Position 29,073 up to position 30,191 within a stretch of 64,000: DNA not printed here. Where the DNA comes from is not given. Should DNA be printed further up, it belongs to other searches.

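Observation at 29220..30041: DEDDh 3'-5' exonuclease fused to a WYL ligand-sensing domain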

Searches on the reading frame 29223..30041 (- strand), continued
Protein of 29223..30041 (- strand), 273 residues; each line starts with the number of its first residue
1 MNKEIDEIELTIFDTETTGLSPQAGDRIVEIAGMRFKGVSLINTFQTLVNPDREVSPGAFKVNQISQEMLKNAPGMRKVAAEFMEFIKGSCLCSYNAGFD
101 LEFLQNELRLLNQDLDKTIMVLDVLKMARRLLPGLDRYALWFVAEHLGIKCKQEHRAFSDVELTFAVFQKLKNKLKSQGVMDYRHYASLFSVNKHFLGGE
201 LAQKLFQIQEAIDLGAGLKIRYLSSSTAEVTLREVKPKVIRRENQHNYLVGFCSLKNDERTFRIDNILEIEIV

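Call 40: list_cluster_members(proteins=[P0141, P0160, P0170, P0182, P0193, P0209, P0228, P0242, P0255, P0270])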
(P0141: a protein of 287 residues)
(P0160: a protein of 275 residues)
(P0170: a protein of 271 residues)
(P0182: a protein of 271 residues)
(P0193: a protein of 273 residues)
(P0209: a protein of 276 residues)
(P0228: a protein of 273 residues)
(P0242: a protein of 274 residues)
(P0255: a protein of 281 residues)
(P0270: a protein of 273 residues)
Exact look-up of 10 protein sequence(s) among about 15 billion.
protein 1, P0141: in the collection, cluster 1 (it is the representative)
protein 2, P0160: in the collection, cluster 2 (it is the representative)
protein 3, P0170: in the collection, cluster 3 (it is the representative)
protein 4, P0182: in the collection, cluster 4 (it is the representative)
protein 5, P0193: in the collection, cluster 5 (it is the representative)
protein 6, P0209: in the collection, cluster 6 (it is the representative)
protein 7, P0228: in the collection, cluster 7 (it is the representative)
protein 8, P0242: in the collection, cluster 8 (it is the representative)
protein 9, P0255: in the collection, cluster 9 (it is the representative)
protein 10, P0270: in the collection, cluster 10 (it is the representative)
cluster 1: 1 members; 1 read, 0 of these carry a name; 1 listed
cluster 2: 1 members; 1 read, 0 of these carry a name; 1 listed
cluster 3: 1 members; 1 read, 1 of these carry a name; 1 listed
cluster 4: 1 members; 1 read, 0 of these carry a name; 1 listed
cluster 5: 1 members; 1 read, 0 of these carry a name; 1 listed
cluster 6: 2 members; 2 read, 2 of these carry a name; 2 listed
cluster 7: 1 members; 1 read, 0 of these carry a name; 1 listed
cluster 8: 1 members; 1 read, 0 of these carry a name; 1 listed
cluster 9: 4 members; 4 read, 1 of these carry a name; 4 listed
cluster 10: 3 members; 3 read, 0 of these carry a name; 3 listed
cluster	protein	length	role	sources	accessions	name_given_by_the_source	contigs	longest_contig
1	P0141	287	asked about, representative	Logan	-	-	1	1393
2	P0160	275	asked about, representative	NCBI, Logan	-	-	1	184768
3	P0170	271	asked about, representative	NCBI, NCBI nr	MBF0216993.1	MAG: WYL domain-containing protein [Candidatus Omnitrophica bacterium] | WYL domain-containing protein [Candidatus Omnitrophota bacterium]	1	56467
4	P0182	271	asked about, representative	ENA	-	-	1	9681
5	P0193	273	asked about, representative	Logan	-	-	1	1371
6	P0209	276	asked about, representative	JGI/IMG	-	DNA polymerase III epsilon subunit family exonuclease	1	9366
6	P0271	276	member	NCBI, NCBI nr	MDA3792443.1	MAG: exonuclease domain-containing protein [Elusimicrobia bacterium] | exonuclease domain-containing protein [Elusimicrobiota bacterium]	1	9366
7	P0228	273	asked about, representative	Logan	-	-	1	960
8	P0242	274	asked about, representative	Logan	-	-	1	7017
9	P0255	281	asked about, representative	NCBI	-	-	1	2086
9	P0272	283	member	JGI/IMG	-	DNA polymerase-3 subunit epsilon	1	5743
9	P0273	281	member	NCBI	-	-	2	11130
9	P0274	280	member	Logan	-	-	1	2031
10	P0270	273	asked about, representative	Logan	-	-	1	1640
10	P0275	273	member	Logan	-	-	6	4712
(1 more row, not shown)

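Call 42: find_homologous_proteins(query=A3, max_evalue=1e-20)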
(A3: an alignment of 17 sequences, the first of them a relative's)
Query A3 (17 sequences) (276 aa, profile of the alignment): 4863 proteins with E <= 1e-20 among 8000 candidates; the best 120 are listed.
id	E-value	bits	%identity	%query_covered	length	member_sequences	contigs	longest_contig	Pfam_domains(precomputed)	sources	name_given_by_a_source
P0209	7.1e-96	339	100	100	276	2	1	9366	PF00929.32,PF13482.13,PF13280.13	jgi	jgi:DNA polymerase III epsilon subunit family exonuclease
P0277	8.6e-96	338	43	97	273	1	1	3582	PF00929.32,PF13482.13,PF13280.13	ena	-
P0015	4.1e-94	333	32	98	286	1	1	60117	PF00929.32,PF13482.13,PF13280.13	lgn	-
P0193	1.2e-93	331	26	95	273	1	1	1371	PF00929.32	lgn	-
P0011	1.3e-93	331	36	98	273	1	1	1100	PF00929.32,PF13482.13,PF13280.13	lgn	-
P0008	5.5e-93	329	34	97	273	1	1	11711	PF00929.32,PF13482.13,PF13280.13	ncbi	-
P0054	6.3e-93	329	33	98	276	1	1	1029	PF00929.32,PF13482.13,PF13280.13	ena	-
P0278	6.1e-92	326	33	98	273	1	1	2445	PF00929.32,PF13482.13,PF13280.13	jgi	-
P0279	1.3e-91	325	40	95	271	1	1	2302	PF00929.32,PF01612.27,PF13482.13,PF13280.13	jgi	jgi:DNA polymerase III epsilon subunit family exonuclease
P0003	1.5e-91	325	35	97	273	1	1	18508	PF00929.32,PF13482.13,PF13280.13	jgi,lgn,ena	-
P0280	1.7e-91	324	75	99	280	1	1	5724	PF00929.32,PF13482.13,PF13280.13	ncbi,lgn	-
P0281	2.1e-91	324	34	98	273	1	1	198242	PF00929.32,PF13482.13,PF13280.13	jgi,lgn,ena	-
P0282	6.4e-91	323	32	97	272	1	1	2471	PF00929.32,PF13482.13,PF13280.13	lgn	-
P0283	1.7e-90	321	32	98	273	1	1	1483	PF00929.32,PF13482.13,PF13280.13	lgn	-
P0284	1.7e-90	321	34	98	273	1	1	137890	PF00929.32,PF13482.13,PF13280.13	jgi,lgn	jgi:DNA polymerase III epsilon subunit family exonuclease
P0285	2.5e-90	321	37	97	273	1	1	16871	PF00929.32,PF13482.13,PF13280.13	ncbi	ncbi:MAG: exonuclease domain-containing protein [Candidatus Omnitrophota bacterium]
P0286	3.5e-90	320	33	98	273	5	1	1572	PF00929.32,PF13482.13,PF13280.13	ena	-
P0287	6.8e-90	319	34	98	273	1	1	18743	PF00929.32,PF13482.13,PF13280.13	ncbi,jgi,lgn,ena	ncbi:MAG: exonuclease domain-containing protein [Candidatus Omnitrophota bacterium]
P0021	1.1e-89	318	35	98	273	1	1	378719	PF00929.32,PF13482.13,PF13280.13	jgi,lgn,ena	-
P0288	1.8e-89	318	32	98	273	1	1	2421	PF00929.32,PF13482.13,PF13280.13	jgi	jgi:DNA polymerase III epsilon subunit family exonuclease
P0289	2.1e-89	318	35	95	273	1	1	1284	PF00929.32,PF13280.13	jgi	jgi:DNA polymerase-3 subunit alpha (Gram-positive type)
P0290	5.8e-89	316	33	97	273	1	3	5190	PF00929.32,PF13482.13,PF13280.13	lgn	-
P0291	8.4e-89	316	38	98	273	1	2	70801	PF00929.32,PF13482.13,PF13280.13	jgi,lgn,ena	-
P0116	1.7e-88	315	33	97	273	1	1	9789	PF00929.32,PF13482.13,PF13280.13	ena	-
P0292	2.5e-88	314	36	98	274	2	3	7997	PF00929.32,PF13482.13,PF13280.13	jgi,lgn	-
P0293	2.7e-88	314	35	97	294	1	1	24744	PF00929.32,PF13482.13,PF13280.13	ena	-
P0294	3.6e-88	314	35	98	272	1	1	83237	PF00929.32,PF13482.13,PF13280.13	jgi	-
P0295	6.1e-88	313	39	96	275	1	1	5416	PF00929.32,PF13280.13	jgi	jgi:DNA polymerase-3 subunit epsilon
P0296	6.3e-88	313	35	97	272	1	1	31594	PF00929.32,PF13482.13,PF13280.13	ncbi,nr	ncbi:MAG: exonuclease domain-containing protein [Candidatus Omnitrophica bacterium]|nr:exonuclease d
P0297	6.7e-88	313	34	98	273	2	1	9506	PF00929.32,PF13482.13,PF13280.13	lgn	-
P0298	1.3e-87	312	34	97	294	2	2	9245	PF00929.32,PF13482.13,PF13280.13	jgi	-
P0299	1.9e-87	311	34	97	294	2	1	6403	PF00929.32,PF13280.13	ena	-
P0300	2.6e-87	311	34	97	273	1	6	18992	PF00929.32,PF13482.13,PF13280.13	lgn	-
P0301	1.6e-86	308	33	98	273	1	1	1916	PF00929.32,PF13482.13,PF13280.13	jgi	jgi:DNA polymerase-3 subunit epsilon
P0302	8.1e-86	306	35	93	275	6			PF00929.32,PF13482.13,PF13280.13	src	-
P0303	2.1e-85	304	35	96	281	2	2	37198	PF00929.32,PF13280.13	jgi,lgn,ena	-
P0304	4.7e-85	303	32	98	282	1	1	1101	PF00929.32,PF13280.13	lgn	-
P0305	1.2e-84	302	35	97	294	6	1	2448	PF00929.32,PF13280.13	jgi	-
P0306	1.3e-84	302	37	96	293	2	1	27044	PF00929.32,PF13280.13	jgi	jgi:DNA polymerase III subunit epsilon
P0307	1.5e-84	302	41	98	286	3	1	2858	PF00929.32,PF13280.13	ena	-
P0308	1.8e-84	301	32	96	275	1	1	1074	PF00929.32,PF13482.13,PF13280.13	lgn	-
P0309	2.4e-84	301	31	95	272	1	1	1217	PF00929.32,PF13482.13,PF13280.13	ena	-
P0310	7.4e-84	299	31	90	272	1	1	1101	PF00929.32,PF13482.13,PF13280.13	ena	-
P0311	8.3e-84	299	30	99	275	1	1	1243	PF00929.32,PF13482.13,PF13280.13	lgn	-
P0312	1.5e-83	298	29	93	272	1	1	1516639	PF00929.32,PF13482.13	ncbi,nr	ncbi:MAG: 3'-5' exonuclease [Candidatus Omnitrophota bacterium]|nr:MAG: 3'-5' exonuclease [Candidatu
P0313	2.0e-83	298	31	97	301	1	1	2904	PF00929.32,PF13280.13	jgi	jgi:DNA polymerase-3 subunit alpha (Gram-positive type)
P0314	2.6e-83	298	29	99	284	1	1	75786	PF00929.32,PF13482.13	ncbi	-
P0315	6.2e-83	296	29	98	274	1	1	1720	PF00929.32,PF13482.13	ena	-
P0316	8.0e-82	293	28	98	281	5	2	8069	PF00929.32,PF13482.13,PF13280.13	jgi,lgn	-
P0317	9.0e-82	293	33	98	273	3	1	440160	PF00929.32,PF13482.13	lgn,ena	-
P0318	1.3e-81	292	29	90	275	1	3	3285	PF00929.32,PF13482.13,PF13280.13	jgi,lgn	-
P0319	2.1e-81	291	30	90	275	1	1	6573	PF00929.32,PF13482.13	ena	-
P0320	3.0e-81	291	30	90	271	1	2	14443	PF00929.32,PF13280.13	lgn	-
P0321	3.5e-81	291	34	90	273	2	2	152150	PF00929.32,PF13482.13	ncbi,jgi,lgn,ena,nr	ncbi:MAG: 3'-5' exoribonuclease [Candidatus Omnitrophica bacterium]|jgi:DNA polymerase III epsilon s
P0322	3.5e-81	291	32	90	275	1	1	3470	PF00929.32,PF13482.13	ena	-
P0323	3.7e-81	291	30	97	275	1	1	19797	PF00929.32,PF13482.13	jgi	-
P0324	3.9e-81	290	33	90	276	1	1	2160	PF00929.32,PF13482.13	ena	-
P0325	7.6e-81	289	30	93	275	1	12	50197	PF00929.32,PF13482.13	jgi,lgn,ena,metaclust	metaclust:\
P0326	1.4e-80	289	30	95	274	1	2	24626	PF00929.32,PF13482.13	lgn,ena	-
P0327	2.5e-80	288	27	90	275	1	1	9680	PF00929.32,PF13482.13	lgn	-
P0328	3.8e-80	287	29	98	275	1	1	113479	PF00929.32,PF13482.13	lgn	-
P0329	4.7e-80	287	29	90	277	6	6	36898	PF00929.32,PF13482.13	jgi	-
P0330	5.6e-80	287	30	98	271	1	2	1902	PF00929.32,PF13482.13,PF16473.12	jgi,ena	-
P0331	6.4e-80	286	29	91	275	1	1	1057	PF00929.32,PF13482.13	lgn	-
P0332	6.6e-80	286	29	97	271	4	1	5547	PF00929.32,PF13482.13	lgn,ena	-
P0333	8.7e-80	286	33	89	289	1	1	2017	PF00929.32,PF13482.13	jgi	jgi:DNA polymerase III epsilon subunit family exonuclease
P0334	1.4e-79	285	34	98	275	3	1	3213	PF00929.32,PF13482.13,PF13280.13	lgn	-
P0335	1.5e-79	285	31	90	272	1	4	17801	PF00929.32,PF13482.13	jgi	-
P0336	1.7e-79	285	29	90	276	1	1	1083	PF00929.32,PF13482.13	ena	-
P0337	1.8e-79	285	30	97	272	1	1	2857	PF00929.32,PF13482.13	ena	-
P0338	3.0e-79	284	32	98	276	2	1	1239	PF00929.32,PF13482.13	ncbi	-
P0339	3.1e-79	284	28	90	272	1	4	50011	PF00929.32,PF13482.13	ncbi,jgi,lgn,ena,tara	tara:strand:+ start:6973 stop:7791 length:819 start_codon:yes stop_codon:yes gene_type:complete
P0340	4.7e-79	284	31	98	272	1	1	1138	PF00929.32,PF13482.13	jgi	jgi:DNA polymerase-3 subunit epsilon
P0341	5.2e-79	283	33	96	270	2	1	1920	PF00929.32,PF13280.13,PF16473.12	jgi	-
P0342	7.1e-79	283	32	90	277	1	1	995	PF00929.32,PF13482.13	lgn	-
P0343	7.5e-79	283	30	96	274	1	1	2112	PF00929.32,PF13482.13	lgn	-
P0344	1.0e-78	282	39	97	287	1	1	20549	PF00929.32,PF13280.13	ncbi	ncbi:exonuclease domain-containing protein [Elusimicrobiota bacterium]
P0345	1.1e-78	282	31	89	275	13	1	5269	PF00929.32,PF13482.13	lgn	-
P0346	1.1e-78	282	29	96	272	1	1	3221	PF00929.32,PF13280.13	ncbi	-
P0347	2.5e-78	281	31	93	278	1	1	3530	PF00929.32,PF13482.13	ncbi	-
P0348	3.4e-78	281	37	97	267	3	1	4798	PF00929.32,PF13280.13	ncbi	-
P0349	4.3e-78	280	29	90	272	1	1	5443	PF00929.32,PF13482.13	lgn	-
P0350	4.6e-78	280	29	86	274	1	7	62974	PF00929.32,PF13482.13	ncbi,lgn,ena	-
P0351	5.2e-78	280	30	99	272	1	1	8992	PF00929.32,PF13482.13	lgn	-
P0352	5.6e-78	280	40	94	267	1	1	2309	PF00929.32,PF13280.13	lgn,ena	-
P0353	6.8e-78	280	29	90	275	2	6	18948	PF00929.32,PF13482.13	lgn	-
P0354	7.8e-78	280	28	90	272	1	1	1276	PF00929.32,PF13482.13,PF13280.13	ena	-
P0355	7.9e-78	280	29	95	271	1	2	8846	PF00929.32,PF13482.13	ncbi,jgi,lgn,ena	ncbi:MAG: 3'-5' exonuclease [Candidatus Omnitrophota bacterium]|jgi:DNA polymerase III epsilon subun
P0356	1.1e-77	279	29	91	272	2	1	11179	PF00929.32,PF13482.13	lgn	-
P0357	1.1e-77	279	28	97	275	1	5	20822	PF00929.32,PF13482.13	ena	-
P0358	1.5e-77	279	31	90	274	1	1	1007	PF00929.32,PF13482.13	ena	-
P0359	1.6e-77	279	28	90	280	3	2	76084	PF00929.32,PF13482.13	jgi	jgi:DNA polymerase III epsilon subunit family exonuclease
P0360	4.5e-77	277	35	95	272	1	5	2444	PF00929.32,PF13280.13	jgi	jgi:DNA polymerase III subunit epsilon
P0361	4.7e-77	277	32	89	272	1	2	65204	PF00929.32,PF13482.13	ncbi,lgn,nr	ncbi:MAG: 3'-5' exonuclease [Candidatus Omnitrophota bacterium]|nr:3'-5' exonuclease [Candidatus Omn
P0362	2.4e-76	275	30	95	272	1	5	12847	PF00929.32,PF13482.13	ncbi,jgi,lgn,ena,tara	tara:strand:+ start:1536 stop:2354 length:819 start_codon:yes stop_codon:yes gene_type:complete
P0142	2.5e-76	275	32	96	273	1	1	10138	PF00929.32,PF13280.13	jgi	jgi:DNA polymerase III epsilon subunit family exonuclease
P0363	6.6e-76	273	34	60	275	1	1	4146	PF00929.32,PF13482.13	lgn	-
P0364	1.2e-75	272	33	99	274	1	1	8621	PF00929.32,PF13280.13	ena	-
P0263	3.1e-75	271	33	97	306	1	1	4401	PF00929.32,PF13280.13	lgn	-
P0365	4.1e-75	271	31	96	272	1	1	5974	PF00929.32,PF13482.13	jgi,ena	-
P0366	1.8e-74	269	35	89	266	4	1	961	PF00929.32,PF13280.13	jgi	-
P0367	1.9e-74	268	30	88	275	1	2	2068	PF00929.32,PF13482.13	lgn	-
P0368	2.4e-74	268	29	90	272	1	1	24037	PF00929.32,PF13482.13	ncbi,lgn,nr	ncbi:MAG: 3'-5' exonuclease [Candidatus Omnitrophica bacterium]|nr:3'-5' exonuclease [Candidatus Omn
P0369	9.1e-74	266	31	97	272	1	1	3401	PF00929.32,PF13482.13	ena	-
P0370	1.4e-73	266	31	98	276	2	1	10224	PF00929.32,PF13482.13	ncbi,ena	-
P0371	6.8e-73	263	33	96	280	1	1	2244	PF00929.32,PF13280.13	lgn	-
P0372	8.2e-73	263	31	96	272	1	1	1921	PF00929.32,PF13482.13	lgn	-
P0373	1.4e-72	262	31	93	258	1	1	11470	PF00929.32,PF13280.13,PF16473.12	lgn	-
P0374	2.1e-72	262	31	98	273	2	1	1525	PF00929.32,PF13482.13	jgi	-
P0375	2.9e-72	261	33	98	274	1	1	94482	PF00929.32,PF13280.13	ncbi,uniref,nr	ncbi:exonuclease domain-containing protein [Candidatus Viridilinea mediisalina]|uniref:DNA polymeras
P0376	6.8e-72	260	34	97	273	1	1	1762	PF00929.32,PF13280.13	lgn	-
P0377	1.1e-71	259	30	90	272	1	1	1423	PF00929.32,PF13482.13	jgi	jgi:DNA polymerase-3 subunit alpha (Gram-positive type)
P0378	3.7e-71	258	31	95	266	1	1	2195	PF00929.32,PF13280.13,PF21762.4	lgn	-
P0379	1.3e-68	249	34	96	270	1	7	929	PF00929.32,PF13280.13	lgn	-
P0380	1.6e-68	249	33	98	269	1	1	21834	PF00929.32,PF13280.13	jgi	jgi:DNA polymerase-3 subunit epsilon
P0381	3.1e-68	248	32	97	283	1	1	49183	PF00929.32,PF13280.13,PF16473.12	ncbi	-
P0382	8.5e-68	247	34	96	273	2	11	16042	PF00929.32,PF13280.13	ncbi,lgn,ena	-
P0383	1.2e-67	246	31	98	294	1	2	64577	PF00929.32,PF13280.13,PF16473.12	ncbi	-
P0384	2.1e-67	245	37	93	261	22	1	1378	PF00929.32,PF13482.13,PF13280.13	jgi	-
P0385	6.4e-67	244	32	99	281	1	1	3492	PF00929.32,PF13280.13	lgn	-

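Call 43: find_encoding_contigs(protein=P0375, flank=8000, max_places=1)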
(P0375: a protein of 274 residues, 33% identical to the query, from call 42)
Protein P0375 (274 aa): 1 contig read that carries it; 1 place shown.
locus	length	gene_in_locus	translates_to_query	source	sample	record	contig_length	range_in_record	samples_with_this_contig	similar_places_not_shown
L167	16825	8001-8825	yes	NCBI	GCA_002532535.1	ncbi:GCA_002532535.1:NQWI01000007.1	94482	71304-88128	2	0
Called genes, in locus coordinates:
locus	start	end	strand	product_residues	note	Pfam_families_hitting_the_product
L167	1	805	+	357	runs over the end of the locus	PF00072:Response_reg, PF01339:CheB_methylest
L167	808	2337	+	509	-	PF01739:CheR, PF08242:Methyltransf_12 (weak), PF13432:TPR_16, PF00515:TPR_1 (faint), PF07719:TPR_2 (faint)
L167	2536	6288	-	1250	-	-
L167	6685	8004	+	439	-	PF08239:SH3_3, PF00018:SH3_1 (faint), PF07653:SH3_2 (faint), PF18348:SH3_16 (faint), PF08239:SH3_3 (weak)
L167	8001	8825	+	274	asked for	PF00929:RNase_T, PF13280:WYL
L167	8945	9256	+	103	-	-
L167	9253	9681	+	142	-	-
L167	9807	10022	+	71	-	PF04014:MazE_antitoxin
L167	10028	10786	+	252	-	PF07161:LppX_LprAFG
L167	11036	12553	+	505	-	PF06609:TRI12 (weak), PF00083:Sugar_tr, PF07690:MFS_1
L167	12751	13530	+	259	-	PF12291:DUF3623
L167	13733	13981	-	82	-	-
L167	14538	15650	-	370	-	PF00953:Glycos_transf_4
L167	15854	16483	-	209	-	PF14681:UPRTase, PF00156:Pribosyltran (weak)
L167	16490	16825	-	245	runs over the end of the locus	PF00072:Response_reg, PF00486:Trans_reg_C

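Call 44: find_encoding_contigs(protein=P0344, flank=8000, max_places=1)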
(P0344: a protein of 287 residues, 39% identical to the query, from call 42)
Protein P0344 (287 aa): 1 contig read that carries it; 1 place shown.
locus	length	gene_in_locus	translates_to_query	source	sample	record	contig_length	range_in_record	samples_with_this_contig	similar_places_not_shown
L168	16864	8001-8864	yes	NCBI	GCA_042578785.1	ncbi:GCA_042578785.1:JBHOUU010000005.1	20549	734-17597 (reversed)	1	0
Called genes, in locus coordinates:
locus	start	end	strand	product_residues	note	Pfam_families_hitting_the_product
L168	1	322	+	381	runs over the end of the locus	PF13102:Phage_int_SAM_5, PF24624:Int_N (weak), PF00589:Phage_integrase, PF22823:MrpR_C_cat (weak)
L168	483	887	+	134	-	PF00072:Response_reg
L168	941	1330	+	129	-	-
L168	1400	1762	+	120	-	PF00072:Response_reg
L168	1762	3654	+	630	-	PF00672:HAMP, PF00512:HisKA, PF02518:HATPase_c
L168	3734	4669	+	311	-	PF00072:Response_reg, PF13487:HD_5, PF01966:HD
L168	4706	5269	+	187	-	PF18894:PhageMetallopep (weak), PF01863:YgjP-like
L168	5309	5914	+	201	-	-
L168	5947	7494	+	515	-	PF28550:DUF8436, PF01266:DAO (faint), PF03486:HI0933_like (faint), PF07992:Pyr_redox_2 (weak), PF21688:FAD-depend_C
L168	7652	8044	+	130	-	PF11969:DcpS_C, PF01230:HIT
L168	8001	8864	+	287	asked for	PF00929:RNase_T, PF13280:WYL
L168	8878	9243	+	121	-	-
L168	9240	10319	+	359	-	PF00565:SNase (weak)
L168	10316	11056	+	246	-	PF00075:RNase_H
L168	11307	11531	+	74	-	PF21344:Zn_ribbon_LysW (weak)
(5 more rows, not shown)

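Call 45: find_encoding_contigs(protein=P0312, flank=8000, max_places=1)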
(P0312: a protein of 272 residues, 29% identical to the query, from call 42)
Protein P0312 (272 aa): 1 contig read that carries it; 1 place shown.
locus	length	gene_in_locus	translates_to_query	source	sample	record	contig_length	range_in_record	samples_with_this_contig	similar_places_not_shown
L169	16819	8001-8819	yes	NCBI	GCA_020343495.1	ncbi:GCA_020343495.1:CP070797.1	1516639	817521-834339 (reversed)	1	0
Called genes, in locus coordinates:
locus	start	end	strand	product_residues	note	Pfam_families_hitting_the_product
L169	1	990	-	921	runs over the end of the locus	PF01455:HupF_HypC, PF04055:Radical_SAM, PF06968:BATS (weak), PF04055:Radical_SAM, PF06968:BATS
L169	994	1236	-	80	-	PF01155:HypA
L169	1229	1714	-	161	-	PF01750:HycI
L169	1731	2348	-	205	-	PF12837:Fer4_6 (weak), PF13237:Fer4_10 (weak), PF00037:Fer4, PF12838:Fer4_7, PF13187:Fer4_9 (weak)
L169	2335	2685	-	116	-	PF03334:PhaG_MnhG_YufB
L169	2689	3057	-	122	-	PF04066:MrpF_PhaF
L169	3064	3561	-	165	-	PF01899:MNHE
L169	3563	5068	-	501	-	PF00662:Proton_antipo_N, PF10125:NADHdeh_related, PF00361:Proton_antipo_M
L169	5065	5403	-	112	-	PF00420:Oxidored_q2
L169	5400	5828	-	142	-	PF04039:MnhB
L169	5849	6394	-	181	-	PF13244:MbhD, PF20501:MbhE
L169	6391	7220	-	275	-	PF00361:Proton_antipo_M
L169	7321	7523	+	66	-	PF01588:tRNA_bind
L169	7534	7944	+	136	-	PF01894:YjbQ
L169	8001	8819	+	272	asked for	PF00929:RNase_T, PF13482:RNase_H_2 (weak)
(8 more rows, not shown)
